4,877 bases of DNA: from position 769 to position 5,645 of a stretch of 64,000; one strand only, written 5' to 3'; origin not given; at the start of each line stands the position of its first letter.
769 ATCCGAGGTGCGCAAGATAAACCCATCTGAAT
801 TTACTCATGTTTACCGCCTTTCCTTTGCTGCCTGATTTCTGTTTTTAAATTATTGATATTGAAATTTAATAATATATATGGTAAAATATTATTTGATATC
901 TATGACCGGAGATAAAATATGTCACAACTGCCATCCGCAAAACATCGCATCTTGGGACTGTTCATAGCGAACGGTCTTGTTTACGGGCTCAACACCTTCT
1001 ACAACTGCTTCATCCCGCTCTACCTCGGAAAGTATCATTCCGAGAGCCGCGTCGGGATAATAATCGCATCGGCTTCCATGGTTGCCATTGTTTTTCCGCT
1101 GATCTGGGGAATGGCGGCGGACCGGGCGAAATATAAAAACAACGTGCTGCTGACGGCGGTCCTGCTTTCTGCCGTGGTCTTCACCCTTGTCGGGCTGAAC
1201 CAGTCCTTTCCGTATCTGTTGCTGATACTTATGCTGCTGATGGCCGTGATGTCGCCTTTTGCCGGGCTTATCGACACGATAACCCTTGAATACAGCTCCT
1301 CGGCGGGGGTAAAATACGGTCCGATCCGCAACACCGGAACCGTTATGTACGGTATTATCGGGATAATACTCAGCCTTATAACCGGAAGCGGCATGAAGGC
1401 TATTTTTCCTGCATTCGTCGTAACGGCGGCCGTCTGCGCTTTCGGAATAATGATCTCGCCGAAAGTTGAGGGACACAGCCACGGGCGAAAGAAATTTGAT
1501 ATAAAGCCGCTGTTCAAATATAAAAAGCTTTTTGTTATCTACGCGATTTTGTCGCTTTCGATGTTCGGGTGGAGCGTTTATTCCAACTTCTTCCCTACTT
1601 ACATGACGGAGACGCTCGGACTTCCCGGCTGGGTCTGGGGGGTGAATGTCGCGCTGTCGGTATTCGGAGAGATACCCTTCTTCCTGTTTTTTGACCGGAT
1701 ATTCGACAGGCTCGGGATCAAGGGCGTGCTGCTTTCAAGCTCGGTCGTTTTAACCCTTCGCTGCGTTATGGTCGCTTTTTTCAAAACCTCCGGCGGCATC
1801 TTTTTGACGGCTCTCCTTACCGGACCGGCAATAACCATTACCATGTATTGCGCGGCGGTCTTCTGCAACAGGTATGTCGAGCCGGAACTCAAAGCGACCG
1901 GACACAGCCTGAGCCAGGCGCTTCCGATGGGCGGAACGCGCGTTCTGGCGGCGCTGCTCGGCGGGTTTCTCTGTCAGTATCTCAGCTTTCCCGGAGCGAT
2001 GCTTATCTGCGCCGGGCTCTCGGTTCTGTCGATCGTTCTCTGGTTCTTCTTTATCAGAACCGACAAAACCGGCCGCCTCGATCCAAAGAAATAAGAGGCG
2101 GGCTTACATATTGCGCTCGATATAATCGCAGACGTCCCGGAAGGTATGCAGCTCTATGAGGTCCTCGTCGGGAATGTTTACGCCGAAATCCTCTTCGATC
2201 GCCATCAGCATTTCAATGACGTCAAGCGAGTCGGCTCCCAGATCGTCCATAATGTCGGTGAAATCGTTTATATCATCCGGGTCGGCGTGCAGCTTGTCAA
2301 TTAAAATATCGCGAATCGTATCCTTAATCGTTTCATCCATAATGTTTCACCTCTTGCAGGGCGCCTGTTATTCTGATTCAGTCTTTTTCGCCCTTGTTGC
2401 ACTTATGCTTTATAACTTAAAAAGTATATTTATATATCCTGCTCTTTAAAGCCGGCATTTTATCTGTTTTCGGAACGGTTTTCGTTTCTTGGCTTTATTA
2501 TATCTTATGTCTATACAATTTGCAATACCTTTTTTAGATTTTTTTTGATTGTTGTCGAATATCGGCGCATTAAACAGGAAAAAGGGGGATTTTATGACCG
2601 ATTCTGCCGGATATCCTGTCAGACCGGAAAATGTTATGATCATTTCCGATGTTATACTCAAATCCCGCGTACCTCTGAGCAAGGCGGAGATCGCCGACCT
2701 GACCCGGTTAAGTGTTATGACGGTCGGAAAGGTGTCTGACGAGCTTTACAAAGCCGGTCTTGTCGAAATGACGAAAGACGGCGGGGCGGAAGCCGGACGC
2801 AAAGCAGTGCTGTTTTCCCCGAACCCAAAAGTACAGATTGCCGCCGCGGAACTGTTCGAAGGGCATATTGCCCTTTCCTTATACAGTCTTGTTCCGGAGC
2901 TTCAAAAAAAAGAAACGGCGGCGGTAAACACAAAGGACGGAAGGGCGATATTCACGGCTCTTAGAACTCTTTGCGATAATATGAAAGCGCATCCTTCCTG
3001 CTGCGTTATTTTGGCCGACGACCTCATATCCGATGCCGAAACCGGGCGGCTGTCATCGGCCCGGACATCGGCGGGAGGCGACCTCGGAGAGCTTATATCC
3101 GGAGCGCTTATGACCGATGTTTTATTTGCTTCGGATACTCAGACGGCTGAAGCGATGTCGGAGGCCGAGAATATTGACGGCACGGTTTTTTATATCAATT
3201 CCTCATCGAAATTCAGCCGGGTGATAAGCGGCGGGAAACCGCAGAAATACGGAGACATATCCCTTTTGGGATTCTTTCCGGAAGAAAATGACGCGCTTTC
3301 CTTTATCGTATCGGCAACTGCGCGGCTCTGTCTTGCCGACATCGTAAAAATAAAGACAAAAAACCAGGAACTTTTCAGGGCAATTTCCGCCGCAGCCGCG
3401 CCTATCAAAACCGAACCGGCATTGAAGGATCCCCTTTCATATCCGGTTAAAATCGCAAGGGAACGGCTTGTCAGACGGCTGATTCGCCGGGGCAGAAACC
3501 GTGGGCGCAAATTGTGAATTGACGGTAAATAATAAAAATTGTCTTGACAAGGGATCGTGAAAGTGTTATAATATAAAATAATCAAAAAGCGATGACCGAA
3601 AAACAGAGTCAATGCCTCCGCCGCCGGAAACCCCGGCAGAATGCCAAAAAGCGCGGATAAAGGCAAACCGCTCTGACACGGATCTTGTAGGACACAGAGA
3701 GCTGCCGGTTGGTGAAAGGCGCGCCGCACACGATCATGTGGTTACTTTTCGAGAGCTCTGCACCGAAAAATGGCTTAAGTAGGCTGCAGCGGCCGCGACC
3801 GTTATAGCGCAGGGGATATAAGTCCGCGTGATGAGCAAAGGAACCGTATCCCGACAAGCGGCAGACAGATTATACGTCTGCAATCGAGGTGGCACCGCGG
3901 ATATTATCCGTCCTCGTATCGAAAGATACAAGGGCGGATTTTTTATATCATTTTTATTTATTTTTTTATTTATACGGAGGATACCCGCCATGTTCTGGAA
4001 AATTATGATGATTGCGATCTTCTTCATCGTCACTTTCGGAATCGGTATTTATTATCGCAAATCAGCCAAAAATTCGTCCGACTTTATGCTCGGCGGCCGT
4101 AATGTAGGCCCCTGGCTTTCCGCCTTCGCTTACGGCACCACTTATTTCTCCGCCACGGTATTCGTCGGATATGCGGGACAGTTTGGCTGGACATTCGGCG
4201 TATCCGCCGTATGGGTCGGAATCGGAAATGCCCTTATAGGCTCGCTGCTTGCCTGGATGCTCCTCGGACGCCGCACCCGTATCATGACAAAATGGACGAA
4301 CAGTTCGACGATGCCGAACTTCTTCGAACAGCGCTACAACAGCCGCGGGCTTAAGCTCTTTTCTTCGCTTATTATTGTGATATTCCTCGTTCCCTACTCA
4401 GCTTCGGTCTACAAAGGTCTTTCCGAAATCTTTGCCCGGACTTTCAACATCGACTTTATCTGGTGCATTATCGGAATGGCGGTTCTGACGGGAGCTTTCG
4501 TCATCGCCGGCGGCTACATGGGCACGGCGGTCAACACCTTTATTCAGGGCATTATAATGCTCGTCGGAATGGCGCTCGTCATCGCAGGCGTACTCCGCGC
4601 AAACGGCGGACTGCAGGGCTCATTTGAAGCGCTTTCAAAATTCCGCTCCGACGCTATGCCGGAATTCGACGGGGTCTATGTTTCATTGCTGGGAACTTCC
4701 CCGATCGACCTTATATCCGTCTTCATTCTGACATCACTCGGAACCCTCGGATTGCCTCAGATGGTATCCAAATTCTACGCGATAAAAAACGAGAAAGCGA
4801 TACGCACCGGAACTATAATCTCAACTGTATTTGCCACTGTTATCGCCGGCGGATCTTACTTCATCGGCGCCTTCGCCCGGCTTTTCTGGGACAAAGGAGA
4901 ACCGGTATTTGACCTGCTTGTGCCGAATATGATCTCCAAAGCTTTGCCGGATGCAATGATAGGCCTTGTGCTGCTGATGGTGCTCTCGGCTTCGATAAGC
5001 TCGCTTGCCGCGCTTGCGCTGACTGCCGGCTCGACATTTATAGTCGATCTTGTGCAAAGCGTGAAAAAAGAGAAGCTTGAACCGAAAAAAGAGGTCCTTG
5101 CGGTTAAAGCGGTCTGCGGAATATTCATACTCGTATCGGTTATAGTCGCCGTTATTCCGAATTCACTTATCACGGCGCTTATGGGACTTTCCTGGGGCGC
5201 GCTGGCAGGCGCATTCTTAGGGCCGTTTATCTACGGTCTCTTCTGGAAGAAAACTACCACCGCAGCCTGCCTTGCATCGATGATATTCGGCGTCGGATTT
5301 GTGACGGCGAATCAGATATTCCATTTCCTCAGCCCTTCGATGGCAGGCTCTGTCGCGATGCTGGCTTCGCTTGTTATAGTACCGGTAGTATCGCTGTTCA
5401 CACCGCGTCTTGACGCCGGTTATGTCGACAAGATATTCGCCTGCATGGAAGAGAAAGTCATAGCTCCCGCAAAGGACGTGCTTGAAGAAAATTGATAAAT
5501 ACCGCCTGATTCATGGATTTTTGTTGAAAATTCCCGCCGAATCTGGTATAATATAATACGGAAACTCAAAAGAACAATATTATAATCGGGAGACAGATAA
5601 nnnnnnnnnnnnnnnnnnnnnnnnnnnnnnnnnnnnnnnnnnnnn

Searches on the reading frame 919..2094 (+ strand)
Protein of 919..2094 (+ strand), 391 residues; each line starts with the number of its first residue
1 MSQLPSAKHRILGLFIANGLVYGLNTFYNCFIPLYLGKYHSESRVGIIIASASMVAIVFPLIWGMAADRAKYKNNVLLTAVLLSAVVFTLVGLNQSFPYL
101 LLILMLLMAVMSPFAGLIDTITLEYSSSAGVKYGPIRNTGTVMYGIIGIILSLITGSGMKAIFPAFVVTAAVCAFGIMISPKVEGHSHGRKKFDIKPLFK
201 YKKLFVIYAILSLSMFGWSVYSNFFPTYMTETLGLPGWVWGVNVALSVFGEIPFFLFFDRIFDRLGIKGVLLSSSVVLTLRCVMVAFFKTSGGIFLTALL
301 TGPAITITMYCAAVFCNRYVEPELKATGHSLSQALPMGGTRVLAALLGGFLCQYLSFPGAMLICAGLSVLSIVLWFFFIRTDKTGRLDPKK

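Call 30: search_protein_families(library=pfam, proteins=[window:919-2094:+], max_evalue=0.001)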
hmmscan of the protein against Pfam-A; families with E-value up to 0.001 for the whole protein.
window:919-2094:+ (391 aa): 4 families
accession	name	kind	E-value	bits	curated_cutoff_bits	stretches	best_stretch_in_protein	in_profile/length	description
PF12832.13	MFS_1_like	-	7.7e-36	124.4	25.2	1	31-354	21-364/373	MFS_1 like family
PF07690.21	MFS_1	-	6e-26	91.6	33.4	2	14-333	1-336/347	Major Facilitator Superfamily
PF03825.22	Nuc_H_symport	-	1.9e-14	54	25.9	1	40-382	34-398/400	Nucleoside H+ symporter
PF01306.25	LacY_symp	-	2.3e-05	23.8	24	1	23-383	21-404/413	LacY proton/sugar symporter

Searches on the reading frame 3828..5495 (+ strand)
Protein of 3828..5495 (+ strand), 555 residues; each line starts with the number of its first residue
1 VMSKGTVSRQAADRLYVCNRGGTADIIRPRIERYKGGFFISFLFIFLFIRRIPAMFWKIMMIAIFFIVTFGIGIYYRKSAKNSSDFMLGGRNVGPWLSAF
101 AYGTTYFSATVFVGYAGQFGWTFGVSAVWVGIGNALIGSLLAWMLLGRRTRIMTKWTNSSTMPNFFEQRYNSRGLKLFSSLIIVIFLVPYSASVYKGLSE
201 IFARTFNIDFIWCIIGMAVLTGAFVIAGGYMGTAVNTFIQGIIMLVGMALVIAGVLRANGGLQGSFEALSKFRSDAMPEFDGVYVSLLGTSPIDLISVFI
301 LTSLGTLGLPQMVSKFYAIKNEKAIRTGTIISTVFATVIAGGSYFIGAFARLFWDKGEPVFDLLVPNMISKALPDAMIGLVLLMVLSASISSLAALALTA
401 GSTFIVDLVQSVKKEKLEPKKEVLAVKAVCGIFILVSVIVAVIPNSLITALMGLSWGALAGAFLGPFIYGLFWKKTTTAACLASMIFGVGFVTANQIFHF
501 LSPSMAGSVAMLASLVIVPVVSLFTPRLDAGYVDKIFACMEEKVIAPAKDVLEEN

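Call 30: search_protein_families(library=pfam, proteins=[window:3828-5495:+], max_evalue=0.001)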
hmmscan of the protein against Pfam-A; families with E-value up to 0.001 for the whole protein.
window:3828-5495:+ (555 aa): 1 family
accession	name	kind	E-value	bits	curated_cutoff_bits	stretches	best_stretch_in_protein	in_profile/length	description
PF00474.23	SSF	-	4.6e-48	164.5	22.8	1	86-488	1-406/406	Sodium:solute symporter family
